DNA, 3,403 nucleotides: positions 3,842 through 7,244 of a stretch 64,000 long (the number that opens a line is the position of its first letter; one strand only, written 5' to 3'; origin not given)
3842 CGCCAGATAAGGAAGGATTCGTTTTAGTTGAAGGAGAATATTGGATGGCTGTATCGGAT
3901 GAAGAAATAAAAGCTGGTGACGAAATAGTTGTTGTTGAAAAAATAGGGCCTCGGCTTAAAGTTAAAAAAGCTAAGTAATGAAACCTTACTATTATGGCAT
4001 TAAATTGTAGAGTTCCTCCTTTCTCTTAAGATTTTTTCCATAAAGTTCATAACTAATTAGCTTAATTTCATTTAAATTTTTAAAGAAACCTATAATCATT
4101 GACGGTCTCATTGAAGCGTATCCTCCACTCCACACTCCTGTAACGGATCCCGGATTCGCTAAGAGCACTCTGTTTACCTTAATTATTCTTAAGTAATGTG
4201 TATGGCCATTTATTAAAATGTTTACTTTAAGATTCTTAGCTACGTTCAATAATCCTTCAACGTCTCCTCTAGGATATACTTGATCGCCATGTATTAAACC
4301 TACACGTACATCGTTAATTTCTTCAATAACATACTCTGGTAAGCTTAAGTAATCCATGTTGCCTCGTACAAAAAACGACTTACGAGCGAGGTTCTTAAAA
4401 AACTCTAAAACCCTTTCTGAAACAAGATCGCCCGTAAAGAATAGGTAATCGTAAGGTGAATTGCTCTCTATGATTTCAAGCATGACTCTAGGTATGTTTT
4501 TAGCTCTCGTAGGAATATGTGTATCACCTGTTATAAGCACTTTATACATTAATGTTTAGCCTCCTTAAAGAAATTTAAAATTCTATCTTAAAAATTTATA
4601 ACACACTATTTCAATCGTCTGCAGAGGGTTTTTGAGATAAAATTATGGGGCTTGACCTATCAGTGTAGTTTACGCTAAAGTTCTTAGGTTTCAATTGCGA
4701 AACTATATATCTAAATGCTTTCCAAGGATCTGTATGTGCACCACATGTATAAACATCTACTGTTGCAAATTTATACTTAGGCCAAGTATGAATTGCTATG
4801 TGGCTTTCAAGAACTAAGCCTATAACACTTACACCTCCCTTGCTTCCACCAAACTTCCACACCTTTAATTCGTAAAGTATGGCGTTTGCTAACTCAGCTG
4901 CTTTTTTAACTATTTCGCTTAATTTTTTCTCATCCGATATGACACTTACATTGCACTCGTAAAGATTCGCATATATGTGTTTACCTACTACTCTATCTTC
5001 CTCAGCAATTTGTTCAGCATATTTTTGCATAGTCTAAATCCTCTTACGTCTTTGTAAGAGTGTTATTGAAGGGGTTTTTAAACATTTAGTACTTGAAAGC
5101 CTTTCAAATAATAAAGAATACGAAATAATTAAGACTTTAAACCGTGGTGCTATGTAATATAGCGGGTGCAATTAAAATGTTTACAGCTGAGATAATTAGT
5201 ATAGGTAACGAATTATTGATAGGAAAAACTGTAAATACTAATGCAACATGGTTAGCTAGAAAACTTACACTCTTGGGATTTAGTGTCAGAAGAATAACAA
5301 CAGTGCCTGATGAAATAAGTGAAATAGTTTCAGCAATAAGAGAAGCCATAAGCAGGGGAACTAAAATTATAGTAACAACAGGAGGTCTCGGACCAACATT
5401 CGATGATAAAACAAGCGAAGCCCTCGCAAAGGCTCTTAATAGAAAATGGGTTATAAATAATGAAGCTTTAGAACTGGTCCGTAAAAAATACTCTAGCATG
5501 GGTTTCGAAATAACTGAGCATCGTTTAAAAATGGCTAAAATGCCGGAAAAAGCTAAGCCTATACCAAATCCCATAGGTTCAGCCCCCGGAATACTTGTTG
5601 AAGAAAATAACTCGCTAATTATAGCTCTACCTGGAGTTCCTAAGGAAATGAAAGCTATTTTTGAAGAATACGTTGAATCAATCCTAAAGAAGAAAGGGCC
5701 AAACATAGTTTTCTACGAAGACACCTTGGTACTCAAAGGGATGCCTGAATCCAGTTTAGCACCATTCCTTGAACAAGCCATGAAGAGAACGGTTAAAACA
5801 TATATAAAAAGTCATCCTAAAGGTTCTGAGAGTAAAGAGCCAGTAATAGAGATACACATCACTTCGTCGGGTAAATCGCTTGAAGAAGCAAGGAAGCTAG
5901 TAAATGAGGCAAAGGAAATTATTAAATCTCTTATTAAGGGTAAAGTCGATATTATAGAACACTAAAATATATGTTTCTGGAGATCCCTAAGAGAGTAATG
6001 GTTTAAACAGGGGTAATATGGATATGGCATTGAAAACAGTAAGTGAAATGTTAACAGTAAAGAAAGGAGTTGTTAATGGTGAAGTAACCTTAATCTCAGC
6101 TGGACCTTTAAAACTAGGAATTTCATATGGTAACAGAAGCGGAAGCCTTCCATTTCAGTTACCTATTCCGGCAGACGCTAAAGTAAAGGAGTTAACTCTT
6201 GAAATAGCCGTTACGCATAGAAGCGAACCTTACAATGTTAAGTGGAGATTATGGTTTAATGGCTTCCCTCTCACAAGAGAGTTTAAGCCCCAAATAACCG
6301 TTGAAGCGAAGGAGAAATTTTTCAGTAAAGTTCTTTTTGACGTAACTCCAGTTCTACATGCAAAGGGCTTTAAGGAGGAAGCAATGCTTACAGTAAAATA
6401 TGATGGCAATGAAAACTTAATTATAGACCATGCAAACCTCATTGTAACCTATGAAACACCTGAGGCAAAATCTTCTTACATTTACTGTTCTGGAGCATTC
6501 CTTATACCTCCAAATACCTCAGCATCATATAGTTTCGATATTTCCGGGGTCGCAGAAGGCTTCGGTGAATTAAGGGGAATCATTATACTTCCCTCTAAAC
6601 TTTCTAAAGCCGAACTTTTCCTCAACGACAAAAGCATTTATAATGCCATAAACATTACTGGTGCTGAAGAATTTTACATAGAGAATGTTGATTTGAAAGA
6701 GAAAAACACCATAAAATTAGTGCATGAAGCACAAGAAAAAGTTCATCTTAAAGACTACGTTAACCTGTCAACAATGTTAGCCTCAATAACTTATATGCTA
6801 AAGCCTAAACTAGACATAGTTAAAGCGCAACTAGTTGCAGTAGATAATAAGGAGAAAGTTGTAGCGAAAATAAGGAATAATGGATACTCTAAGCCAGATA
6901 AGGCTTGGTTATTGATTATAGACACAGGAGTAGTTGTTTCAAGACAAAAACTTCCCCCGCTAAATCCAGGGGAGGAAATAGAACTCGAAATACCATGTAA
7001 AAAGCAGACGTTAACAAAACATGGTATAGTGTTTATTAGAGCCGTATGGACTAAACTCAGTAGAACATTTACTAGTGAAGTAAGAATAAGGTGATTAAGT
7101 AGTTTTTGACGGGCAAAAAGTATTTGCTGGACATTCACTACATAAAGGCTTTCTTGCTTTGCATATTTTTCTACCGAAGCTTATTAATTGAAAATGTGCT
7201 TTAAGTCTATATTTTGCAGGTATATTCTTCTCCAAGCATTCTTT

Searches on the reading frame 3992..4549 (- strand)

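Call 69: search_protein_families(library=pfam, proteins=[window:3992-4549:-], max_evalue=0.01)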
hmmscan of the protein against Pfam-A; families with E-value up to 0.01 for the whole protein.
window:3992-4549:- (185 aa): 2 families
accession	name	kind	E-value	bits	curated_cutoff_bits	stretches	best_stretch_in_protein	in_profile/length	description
PF12850.12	Metallophos_2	-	4.1e-20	72.8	27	1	3-142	2-141/154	Calcineurin-like phosphoesterase superfamily domain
PF00149.33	Metallophos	-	1.3e-10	42.5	21.5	1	3-89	2-116/191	Calcineurin-like phosphoesterase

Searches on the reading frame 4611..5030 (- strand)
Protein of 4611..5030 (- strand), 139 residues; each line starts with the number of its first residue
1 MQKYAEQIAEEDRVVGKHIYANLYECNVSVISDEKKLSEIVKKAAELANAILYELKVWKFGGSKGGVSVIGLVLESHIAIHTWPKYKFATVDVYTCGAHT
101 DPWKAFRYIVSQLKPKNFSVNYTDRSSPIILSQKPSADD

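Call 14: search_protein_families(library=ncbifam, proteins=[window:4611-5030:-], max_evalue=0.01)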
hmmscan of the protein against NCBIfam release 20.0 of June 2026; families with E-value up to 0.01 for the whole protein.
window:4611-5030:- (139 aa): 2 families
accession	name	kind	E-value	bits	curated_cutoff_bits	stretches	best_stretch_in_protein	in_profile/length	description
TIGR03330.1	SAM_DCase_Bsu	equivalog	1.2e-38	131.9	75.65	1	14-126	2-112/112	adenosylmethionine decarboxylase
TIGR03331.1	SAM_DCase_Eco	equivalog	0.0012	18.3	255.8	1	68-125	102-166/259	adenosylmethionine decarboxylase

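Call 36: find_homologous_proteins(query=window:4614-5030:-, max_evalue=1e-20)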
Query window:4614-5030:- (139 aa): 274 proteins with E <= 1e-20 among 286 candidates; the best 120 are listed.
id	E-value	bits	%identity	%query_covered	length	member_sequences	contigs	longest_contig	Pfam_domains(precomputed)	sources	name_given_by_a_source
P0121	2.7e-87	308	100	100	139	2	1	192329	PF02675.22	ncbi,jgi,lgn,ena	-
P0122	3.2e-67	243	81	95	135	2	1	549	PF02675.22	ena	-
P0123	6.2e-67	242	80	94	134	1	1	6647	PF02675.22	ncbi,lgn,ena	-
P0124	1.3e-66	241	81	94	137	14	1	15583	PF02675.22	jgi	-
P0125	4.0e-65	236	83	88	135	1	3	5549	PF02675.22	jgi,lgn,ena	-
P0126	2.2e-64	233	77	94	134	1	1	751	PF02675.22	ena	-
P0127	4.8e-54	200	72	83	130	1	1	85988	PF02675.22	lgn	-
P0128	3.1e-49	184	66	91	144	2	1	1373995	PF02675.22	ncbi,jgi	jgi:S-adenosylmethionine decarboxylase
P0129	5.5e-49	183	66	83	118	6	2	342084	PF02675.22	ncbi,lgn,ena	-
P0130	1.0e-48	183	66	86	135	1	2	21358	PF02675.22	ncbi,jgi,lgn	jgi:S-adenosylmethionine decarboxylase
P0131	1.5e-48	182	65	85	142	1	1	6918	PF02675.22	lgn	-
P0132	2.5e-48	181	67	84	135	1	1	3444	PF02675.22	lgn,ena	-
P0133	2.9e-48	181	66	88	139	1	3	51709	PF02675.22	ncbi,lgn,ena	-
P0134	3.3e-48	181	65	86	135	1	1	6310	PF02675.22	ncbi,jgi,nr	ncbi:MAG: adenosylmethionine decarboxylase [Ignisphaera sp.]|nr:adenosylmethionine decarboxylase [Ig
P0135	3.4e-48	181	67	83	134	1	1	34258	PF02675.22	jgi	jgi:S-adenosylmethionine decarboxylase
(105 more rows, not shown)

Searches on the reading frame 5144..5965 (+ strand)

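Call 69: search_protein_families(library=pfam, proteins=[window:5144-5965:+], max_evalue=0.01)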
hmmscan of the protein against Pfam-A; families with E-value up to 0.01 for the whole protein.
window:5144-5965:+ (273 aa): 3 families
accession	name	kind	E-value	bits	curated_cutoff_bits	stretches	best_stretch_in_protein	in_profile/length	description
PF00994.29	MoCF_biosynth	-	2.2e-37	128.4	26.6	1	16-182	1-143/144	Probable molybdopterin binding domain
PF18146.6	CinA_KH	-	0.0019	18.7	27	1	194-266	3-69/73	Damage-inducible protein CinA KH domain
PF00696.33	AA_kinase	-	0.007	16.6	24.9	0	56-132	16-93/234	Amino acid kinase family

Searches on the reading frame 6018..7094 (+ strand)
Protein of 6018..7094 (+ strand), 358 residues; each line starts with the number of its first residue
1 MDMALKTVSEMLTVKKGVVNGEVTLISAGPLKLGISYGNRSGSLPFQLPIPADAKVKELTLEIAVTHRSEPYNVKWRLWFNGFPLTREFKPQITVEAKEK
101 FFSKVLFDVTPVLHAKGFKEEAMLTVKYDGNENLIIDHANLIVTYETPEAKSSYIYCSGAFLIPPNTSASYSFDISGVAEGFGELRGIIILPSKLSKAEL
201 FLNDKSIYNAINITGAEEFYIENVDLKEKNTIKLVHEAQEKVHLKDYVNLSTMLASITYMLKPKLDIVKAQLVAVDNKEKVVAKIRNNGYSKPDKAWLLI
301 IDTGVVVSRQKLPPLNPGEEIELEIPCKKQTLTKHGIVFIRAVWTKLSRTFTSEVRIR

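Call 69: search_protein_families(library=pfam, proteins=[window:6018-7094:+], max_evalue=0.01)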
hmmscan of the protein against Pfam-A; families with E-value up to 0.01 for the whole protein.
window:6018-7094:+ (358 aa): 2 families
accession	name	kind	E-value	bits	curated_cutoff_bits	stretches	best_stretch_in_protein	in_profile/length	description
PF11824.13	DUF3344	-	9.8e-05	22.5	27.2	1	11-157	8-164/275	Protein of unknown function (DUF3344)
PF07705.17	CARDB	-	0.0067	17.1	22.7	0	268-330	10-72/101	CARDB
